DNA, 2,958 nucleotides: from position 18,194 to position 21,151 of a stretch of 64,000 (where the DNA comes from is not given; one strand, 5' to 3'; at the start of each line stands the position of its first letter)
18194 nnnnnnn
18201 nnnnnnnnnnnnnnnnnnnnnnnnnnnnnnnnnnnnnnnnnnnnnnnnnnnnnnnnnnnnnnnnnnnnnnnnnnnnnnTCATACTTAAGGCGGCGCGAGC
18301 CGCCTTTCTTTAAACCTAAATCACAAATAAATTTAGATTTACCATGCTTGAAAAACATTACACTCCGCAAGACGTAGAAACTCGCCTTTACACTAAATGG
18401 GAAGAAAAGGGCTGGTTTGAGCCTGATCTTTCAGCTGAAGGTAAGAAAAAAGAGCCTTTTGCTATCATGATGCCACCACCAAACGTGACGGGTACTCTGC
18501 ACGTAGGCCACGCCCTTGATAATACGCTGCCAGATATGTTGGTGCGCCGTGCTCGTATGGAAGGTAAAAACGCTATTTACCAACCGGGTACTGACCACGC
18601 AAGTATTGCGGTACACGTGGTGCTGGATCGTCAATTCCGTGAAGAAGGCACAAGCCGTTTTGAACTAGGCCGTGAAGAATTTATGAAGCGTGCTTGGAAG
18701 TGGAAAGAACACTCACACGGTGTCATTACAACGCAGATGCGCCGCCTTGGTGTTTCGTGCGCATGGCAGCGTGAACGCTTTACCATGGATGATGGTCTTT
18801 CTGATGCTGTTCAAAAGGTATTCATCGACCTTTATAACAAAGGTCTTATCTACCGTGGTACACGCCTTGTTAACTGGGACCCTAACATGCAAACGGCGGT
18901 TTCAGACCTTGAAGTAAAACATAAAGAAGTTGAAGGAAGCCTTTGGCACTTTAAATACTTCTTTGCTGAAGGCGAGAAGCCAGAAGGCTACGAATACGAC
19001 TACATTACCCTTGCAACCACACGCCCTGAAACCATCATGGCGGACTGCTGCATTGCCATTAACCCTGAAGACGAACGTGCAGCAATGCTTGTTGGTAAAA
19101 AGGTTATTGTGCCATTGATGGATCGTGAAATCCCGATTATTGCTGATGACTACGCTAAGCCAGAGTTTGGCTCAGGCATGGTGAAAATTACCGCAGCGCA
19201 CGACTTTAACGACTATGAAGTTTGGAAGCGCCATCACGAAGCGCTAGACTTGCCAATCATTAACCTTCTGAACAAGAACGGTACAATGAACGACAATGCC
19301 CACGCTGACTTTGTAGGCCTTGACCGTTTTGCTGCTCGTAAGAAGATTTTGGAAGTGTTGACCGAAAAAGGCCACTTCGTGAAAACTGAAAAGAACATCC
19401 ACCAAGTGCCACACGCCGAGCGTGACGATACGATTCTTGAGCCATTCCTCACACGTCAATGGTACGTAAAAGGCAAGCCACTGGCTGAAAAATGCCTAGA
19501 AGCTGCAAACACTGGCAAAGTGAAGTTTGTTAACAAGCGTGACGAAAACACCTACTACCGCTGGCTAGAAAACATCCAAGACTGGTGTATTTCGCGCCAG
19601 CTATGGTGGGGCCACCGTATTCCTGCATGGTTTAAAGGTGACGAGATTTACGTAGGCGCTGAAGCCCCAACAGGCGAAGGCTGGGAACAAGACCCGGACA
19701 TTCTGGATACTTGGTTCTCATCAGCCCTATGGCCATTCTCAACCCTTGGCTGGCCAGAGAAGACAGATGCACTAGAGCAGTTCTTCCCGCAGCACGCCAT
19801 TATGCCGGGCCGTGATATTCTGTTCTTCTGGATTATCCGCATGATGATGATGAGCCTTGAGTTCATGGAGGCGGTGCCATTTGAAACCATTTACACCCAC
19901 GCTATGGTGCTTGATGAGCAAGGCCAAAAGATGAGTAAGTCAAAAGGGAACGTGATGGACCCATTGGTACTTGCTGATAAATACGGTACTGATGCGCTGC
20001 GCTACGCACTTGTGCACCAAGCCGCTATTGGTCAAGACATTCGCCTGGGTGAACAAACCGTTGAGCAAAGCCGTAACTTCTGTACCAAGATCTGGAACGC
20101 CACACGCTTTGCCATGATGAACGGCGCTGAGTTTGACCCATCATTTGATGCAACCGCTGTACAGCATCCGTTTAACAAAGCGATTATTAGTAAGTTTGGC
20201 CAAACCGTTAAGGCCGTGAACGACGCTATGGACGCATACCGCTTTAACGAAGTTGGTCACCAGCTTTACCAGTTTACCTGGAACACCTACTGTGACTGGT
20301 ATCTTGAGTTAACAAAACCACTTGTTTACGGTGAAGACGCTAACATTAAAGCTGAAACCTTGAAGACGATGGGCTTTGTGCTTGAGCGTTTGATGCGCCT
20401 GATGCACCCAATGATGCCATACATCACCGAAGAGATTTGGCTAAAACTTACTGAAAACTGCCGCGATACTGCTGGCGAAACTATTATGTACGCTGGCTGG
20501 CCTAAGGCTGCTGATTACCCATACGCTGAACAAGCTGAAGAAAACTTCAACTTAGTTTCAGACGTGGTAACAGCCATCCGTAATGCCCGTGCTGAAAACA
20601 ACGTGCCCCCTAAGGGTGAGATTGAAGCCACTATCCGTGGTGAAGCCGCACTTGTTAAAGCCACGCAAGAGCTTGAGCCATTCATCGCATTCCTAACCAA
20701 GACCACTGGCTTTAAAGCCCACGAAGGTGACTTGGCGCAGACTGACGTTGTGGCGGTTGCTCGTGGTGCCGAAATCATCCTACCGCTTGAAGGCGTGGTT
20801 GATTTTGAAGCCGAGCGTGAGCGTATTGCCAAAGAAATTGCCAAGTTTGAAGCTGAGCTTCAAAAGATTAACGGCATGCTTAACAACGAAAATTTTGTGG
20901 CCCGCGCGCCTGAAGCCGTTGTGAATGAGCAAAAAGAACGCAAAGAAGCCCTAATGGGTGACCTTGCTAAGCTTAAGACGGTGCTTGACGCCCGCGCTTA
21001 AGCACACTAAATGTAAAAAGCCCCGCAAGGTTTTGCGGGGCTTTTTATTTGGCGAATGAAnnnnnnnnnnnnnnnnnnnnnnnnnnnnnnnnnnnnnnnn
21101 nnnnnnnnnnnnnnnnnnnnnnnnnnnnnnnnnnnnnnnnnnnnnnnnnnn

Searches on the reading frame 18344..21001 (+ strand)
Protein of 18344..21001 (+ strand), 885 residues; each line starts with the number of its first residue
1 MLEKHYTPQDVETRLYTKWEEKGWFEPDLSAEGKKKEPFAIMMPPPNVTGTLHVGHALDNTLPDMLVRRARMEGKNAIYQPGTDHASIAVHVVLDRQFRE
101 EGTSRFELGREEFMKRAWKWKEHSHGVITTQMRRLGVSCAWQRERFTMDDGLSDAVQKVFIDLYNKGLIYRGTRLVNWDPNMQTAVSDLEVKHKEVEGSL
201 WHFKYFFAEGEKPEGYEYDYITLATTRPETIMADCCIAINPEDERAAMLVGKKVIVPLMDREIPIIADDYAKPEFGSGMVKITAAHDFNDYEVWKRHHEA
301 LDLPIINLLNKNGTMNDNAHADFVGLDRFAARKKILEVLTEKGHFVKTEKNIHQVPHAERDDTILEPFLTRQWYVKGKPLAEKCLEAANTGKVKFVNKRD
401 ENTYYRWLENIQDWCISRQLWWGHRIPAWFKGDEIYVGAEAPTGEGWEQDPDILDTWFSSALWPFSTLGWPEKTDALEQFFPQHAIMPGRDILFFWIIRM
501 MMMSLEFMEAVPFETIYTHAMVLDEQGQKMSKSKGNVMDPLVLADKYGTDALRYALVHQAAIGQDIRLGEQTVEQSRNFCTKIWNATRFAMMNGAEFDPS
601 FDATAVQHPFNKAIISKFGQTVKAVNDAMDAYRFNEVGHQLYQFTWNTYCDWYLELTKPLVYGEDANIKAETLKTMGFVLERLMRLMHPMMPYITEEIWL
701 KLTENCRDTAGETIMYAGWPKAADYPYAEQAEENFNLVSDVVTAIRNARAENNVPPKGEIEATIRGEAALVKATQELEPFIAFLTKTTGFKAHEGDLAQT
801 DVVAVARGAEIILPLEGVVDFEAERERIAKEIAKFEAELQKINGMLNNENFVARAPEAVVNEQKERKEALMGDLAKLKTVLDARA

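Call 11: search_protein_families(library=pfam, proteins=[window:18344-21001:+], max_evalue=0.00001)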
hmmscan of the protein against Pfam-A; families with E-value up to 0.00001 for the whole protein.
window:18344-21001:+ (885 aa): 4 families
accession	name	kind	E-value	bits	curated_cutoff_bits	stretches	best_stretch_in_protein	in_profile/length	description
PF00133.28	tRNA-synt_1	-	2.8e-137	458.3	22.7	2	15-436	2-255/414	tRNA synthetases class I (I, L, M and V)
PF08264.19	Anticodon_1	-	1.7e-41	142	25.1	1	612-763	2-147/148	Anticodon-binding domain of tRNA ligase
PF09334.17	tRNA-synt_1g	-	4e-21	75.7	20.1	1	373-578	184-376/391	tRNA synthetases class I (M)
PF10458.14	Val_tRNA-synt_C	-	6.5e-16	58.8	25.9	1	820-882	1-63/66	Valyl tRNA synthetase tRNA binding arm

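Call 39: list_cluster_members(proteins=[window:18344-21001:+, window:16341-17432:-, window:11372-12037:+, P0001, P0002, P0004, P0016])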
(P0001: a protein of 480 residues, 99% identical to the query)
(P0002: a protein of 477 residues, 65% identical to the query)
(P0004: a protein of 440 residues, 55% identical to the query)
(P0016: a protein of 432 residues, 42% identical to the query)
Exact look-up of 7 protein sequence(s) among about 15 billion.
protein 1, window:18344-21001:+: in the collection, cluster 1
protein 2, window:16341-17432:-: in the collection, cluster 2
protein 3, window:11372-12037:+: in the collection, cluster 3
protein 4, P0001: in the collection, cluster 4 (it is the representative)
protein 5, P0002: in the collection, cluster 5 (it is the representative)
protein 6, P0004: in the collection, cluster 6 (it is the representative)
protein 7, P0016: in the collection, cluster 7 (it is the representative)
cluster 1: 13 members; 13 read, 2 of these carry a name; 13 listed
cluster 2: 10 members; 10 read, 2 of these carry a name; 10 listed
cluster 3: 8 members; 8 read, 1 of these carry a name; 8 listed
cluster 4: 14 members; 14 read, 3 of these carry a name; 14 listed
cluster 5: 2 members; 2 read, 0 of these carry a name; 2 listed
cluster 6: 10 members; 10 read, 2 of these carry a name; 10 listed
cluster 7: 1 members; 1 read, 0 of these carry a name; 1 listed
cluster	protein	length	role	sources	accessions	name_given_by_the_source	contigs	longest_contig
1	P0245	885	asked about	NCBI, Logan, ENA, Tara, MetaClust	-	strand:- start:380744 stop:383401 length:2658 start_codon:yes stop_codon:yes ... | TARA_070_MES_0.45-0.8_scaffold63961_2_gene56256 COG0525 K01873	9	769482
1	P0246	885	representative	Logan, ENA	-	-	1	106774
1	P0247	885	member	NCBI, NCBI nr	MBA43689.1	MAG: valine--tRNA ligase [Magnetococcales bacterium] | valine--tRNA ligase [Magnetococcales bacterium]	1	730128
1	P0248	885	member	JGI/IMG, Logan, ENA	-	-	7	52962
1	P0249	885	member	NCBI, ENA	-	-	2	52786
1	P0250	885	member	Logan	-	-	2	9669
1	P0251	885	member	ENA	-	-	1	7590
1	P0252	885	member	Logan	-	-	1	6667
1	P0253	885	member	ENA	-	-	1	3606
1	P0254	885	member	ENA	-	-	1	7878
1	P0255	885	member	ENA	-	-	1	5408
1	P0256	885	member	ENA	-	-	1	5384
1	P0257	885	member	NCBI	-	-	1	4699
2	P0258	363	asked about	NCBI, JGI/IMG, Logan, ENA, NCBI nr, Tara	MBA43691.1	MAG: hypothetical protein CMF62_06780 [Magnetococcales bacterium] | hypothetical protein [Magnetococcales bacterium] | strand:+ start:384313 stop:385404 length:1092 start_codon:yes stop_codon:yes ...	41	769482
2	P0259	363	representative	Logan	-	-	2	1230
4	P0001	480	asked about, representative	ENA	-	-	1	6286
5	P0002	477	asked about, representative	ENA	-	-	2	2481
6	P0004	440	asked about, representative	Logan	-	-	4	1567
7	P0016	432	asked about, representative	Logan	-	-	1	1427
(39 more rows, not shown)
